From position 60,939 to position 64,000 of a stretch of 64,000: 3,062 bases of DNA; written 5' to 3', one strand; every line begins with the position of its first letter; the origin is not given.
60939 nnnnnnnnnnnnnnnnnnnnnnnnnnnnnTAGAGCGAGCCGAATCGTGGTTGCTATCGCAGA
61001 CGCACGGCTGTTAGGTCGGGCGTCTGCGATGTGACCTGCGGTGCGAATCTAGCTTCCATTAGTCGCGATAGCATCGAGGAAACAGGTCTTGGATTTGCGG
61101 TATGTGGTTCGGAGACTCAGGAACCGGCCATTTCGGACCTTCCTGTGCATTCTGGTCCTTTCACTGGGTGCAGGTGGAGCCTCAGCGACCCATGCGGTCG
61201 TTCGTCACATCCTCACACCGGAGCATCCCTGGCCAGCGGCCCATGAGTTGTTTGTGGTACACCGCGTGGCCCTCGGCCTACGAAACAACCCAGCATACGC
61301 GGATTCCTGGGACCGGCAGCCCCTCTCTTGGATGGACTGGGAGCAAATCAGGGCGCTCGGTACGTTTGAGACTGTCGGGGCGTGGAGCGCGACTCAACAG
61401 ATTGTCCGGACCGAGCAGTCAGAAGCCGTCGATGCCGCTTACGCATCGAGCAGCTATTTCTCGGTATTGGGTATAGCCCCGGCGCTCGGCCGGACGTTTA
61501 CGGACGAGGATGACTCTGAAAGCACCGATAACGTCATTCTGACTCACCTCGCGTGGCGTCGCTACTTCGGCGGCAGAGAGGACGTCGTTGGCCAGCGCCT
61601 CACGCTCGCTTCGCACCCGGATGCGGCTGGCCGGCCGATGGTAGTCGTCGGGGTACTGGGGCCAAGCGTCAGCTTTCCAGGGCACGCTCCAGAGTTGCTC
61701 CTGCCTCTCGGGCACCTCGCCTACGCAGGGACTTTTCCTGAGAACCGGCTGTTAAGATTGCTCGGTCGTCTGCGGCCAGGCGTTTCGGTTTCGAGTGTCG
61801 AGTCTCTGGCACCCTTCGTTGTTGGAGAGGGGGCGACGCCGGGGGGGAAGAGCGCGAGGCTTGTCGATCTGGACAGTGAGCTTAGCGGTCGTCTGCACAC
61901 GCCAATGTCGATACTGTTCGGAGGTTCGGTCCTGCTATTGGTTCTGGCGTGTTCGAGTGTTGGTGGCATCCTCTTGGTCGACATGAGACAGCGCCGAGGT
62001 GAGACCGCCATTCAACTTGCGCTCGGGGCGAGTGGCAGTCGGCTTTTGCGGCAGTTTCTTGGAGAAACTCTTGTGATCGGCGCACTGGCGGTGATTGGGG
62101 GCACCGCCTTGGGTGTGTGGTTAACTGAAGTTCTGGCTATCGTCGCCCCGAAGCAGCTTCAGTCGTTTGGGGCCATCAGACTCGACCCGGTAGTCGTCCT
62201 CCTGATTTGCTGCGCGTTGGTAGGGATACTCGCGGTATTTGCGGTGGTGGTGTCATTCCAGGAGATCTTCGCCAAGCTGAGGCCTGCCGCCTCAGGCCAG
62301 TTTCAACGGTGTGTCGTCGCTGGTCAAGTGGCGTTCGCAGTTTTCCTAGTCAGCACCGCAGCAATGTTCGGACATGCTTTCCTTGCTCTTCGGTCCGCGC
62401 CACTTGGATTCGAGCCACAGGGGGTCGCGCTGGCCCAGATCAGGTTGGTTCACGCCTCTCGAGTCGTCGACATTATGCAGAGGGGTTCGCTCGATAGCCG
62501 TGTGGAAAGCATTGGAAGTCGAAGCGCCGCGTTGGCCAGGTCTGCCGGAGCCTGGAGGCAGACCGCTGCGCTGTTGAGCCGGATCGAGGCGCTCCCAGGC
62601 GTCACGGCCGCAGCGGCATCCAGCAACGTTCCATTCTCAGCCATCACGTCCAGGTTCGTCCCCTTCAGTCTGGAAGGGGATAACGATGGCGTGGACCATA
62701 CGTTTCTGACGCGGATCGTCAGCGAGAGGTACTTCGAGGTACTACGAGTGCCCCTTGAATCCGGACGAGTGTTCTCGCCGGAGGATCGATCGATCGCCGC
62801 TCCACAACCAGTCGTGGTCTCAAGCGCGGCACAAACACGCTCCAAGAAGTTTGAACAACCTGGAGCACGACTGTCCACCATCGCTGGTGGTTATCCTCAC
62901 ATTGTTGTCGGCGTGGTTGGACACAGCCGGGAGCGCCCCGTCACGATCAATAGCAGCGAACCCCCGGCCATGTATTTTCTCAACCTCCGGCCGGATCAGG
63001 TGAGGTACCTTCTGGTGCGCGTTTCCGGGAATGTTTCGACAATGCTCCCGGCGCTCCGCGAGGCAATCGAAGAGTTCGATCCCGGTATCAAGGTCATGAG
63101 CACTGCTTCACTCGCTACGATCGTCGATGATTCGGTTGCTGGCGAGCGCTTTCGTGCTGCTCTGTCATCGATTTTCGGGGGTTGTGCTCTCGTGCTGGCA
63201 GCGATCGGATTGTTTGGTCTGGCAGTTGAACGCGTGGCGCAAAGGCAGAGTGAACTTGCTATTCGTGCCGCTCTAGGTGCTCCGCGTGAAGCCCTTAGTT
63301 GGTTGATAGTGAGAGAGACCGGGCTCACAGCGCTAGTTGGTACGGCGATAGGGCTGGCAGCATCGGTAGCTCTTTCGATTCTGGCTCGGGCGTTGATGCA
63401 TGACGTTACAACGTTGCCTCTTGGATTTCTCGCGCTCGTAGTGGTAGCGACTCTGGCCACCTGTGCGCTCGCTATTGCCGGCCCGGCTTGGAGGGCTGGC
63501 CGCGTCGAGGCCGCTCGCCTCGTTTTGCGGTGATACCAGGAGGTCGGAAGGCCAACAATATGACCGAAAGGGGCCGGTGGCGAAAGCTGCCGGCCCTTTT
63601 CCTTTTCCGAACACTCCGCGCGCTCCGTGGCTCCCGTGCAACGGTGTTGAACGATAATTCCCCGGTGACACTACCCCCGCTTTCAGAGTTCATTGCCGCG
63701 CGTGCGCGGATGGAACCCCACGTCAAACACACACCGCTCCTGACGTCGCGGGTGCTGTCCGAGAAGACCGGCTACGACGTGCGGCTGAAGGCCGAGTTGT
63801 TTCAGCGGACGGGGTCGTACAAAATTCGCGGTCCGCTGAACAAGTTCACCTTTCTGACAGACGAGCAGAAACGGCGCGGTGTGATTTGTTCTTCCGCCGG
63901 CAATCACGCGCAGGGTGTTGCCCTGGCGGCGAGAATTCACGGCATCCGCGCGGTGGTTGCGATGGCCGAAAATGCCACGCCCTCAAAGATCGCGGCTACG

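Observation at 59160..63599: Perfect 32-nt direct repeat of a terminator hairpin brackets a ~4.4-kb lower-GC islet downstream of rplQ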

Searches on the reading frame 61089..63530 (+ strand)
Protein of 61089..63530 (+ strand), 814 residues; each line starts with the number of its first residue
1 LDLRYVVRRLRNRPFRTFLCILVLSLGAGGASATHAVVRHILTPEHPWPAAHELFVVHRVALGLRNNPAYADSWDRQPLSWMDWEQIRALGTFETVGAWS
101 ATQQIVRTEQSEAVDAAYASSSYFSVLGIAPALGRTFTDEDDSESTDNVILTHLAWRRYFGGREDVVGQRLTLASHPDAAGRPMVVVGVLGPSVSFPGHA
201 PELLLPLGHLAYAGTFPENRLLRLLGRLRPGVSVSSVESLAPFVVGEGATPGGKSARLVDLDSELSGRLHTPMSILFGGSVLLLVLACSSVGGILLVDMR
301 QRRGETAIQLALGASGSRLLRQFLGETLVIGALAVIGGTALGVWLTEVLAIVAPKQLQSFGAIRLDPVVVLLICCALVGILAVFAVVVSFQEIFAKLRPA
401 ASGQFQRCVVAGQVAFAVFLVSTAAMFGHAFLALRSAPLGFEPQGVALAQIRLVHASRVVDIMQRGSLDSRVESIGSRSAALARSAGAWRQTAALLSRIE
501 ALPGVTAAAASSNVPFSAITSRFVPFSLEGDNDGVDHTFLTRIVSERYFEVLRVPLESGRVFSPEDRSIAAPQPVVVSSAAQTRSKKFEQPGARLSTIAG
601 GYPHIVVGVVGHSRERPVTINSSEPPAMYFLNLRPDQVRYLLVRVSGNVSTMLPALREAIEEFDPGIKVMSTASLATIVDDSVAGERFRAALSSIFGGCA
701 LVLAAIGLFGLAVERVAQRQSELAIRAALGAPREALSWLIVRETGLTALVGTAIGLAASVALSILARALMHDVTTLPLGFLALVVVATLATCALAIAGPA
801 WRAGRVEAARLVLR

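Call 7: search_protein_families(library=pfam, proteins=[window:61089-63530:+], max_evalue=0.01)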
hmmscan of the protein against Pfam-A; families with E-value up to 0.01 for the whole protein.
window:61089-63530:+ (814 aa): 2 families
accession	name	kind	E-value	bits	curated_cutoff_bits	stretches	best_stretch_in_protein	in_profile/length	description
PF12704.14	MacB_PCD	-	2.6e-25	90.4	27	2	17-238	1-201/207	MacB-like periplasmic core domain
PF02687.27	FtsX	-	3.1e-21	76.1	25.5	2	695-805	2-117/120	FtsX-like permease C-terminal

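Call 8: search_protein_families(library=ncbifam, proteins=[window:61089-63530:+], max_evalue=0.01)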
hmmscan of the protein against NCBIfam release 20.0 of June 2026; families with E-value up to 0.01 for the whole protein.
window:61089-63530:+ (814 aa): 2 families
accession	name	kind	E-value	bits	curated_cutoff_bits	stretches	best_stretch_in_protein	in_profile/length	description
TIGR03434.1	ADOP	subfamily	1.8e-144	482.8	622.3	1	2-810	4-798/803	ADOP family duplicated permease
NF007826.0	PRK10535.1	equivalog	2e-16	59.4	966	1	75-383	327-629/648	macrolide ABC transporter ATP-binding protein/permease MacB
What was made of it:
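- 61089..63533 (+): Islet gene 3: an ADOP-type duplicated MacB/FtsX permease. It is 814 aa from TTG at 61089, or 809 aa from GTG at 61104. There is no adjacent ATPase gene. Pfam MacB_PCD and FtsX, two stretches each (calls 7, 8).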

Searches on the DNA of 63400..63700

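Call 71: search_rna_families(source=window, start=63400, end=63700, threshold=evalue, max_evalue=1, show_alignments=2)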
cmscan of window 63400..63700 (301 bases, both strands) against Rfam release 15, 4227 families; matches with E-value up to 1: 4.
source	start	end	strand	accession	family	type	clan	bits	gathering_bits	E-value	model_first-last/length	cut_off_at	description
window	63519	63605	+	RF02353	BjrC68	Gene; sRNA;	-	27.3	39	2.9e-05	1-82/82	no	Bradyrhizobiaceae sRNA BjrC68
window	63462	63600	+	RF00166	PrrB_RsmZ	Gene; sRNA;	CL00106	18.7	44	0.023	1-133/133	no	PrrB/RsmZ RNA family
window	63566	63601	+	RF02346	ar35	Gene; sRNA;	-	17.4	45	0.32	106-141/144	no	Alphaproteobacterial sRNA ar35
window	63566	63603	-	RF00084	CsrC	Gene; sRNA;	CL00106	13.6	61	0.044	207-244/255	no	CsrC RNA family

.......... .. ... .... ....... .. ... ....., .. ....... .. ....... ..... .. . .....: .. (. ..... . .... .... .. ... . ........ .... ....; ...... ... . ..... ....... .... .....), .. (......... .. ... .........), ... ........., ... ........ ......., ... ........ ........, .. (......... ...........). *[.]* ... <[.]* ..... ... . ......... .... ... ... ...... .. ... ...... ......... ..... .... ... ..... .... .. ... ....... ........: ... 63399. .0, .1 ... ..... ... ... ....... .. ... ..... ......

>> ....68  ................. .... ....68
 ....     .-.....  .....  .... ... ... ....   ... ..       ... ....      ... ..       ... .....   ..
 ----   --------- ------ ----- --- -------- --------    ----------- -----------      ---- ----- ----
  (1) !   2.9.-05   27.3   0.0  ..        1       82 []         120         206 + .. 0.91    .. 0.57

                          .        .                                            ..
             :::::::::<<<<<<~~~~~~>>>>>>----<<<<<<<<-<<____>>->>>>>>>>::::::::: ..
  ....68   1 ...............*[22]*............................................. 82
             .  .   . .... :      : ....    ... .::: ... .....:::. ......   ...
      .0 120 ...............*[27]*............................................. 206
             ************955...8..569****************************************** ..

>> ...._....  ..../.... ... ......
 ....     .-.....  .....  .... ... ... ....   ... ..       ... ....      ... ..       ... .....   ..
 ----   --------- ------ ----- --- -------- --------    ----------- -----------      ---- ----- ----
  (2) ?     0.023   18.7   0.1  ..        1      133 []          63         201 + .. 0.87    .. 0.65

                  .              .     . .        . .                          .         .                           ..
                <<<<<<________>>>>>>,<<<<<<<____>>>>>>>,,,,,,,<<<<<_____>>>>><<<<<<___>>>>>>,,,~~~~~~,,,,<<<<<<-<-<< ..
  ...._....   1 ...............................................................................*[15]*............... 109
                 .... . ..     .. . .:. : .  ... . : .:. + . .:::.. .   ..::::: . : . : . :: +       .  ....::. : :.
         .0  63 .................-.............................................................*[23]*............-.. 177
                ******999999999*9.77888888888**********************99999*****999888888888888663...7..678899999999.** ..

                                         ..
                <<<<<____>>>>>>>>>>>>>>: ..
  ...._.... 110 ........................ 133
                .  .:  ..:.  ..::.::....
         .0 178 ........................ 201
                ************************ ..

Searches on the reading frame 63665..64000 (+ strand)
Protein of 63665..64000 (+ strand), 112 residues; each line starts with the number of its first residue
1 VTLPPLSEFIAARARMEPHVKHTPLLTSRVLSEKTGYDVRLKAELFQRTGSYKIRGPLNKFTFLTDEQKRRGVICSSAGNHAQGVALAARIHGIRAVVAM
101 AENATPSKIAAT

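Call 7: search_protein_families(library=pfam, proteins=[window:63665-64000:+], max_evalue=0.01)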
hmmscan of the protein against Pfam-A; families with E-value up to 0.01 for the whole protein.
window:63665-64000:+ (112 aa): 1 family
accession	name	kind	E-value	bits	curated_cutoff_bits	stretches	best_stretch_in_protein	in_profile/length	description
PF00291.31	PALP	-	3.4e-25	89.4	35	1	17-111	2-96/295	Pyridoxal-phosphate dependent enzyme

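Call 8: search_protein_families(library=ncbifam, proteins=[window:63665-64000:+], max_evalue=0.01)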
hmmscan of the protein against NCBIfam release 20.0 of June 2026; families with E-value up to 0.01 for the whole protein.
window:63665-64000:+ (112 aa): 36 families (the best 25 are shown)
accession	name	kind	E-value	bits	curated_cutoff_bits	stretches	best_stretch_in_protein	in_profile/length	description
TIGR01127.1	ilvA_1Cterm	equivalog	8.7e-34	117.1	378.75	1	23-112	1-90/380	threonine ammonia-lyase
NF006389.0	PRK08638.1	equivalog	1e-31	110.1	453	1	7-112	12-117/333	bifunctional threonine ammonia-lyase/L-serine ammonia-lyase TdcB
NF005454.0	PRK07048.1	equivalog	4.4e-31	108.2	452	1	4-112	7-115/324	threo-3-hydroxy-L-aspartate ammonia-lyase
NF005292.0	PRK06815.1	equivalog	3.6e-30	105.1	371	1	10-111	9-110/320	threonine/serine dehydratase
NF005600.0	PRK07334.1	equivalog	4e-29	101.4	496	1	8-112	14-118/408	threonine ammonia-lyase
NF005680.0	PRK07476.1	equivalog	2e-27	96.1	413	1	6-110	7-111/326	hydroxyectoine utilization dehydratase EutB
TIGR02991.1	ectoine_eutB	equivalog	1.4e-25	90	413.35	1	6-108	3-105/317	hydroxyectoine utilization dehydratase EutB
NF006390.0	PRK08639.1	equivalog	1.7e-25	89.9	421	1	9-107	12-109/418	threonine ammonia-lyase IlvA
NF045641.2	BHydaspDhtseBhcB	equivalog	5.5e-25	88.1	550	1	4-111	2-109/312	beta-hydroxyaspartate dehydratase BhcB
TIGR02079.1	THD1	equivalog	2e-24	86.2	440.55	1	10-106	4-100/410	threonine ammonia-lyase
NF006674.0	PRK09224.1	subfamily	2.4e-24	85.9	577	1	18-111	21-114/508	threonine ammonia-lyase IlvA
NF005147.0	PRK06608.1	equivalog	2.6e-24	85.7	380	1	4-112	6-115/339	serine/threonine dehydratase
TIGR01124.1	ilvA_2Cterm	equivalog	1.2e-22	80.2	411.3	1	15-111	10-106/499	threonine ammonia-lyase, biosynthetic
NF009130.0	PRK12483.1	subfamily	3.7e-22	78.6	801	1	20-109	35-124/521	threonine ammonia-lyase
NF006094.0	PRK08246.1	subfamily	1e-20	74.4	331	1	8-110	9-108/310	serine/threonine dehydratase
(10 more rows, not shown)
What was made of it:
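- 63665..64000 (+): 5' part of the PLP-dependent serine/threonine dehydratase-like gene (PALP), cut by the end of the window. It is the conserved right-hand neighbour of rplQ in relatives. Pfam PALP at 3.4e-25 and TIGR01127 at 8.7e-34 (calls 7, 8).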
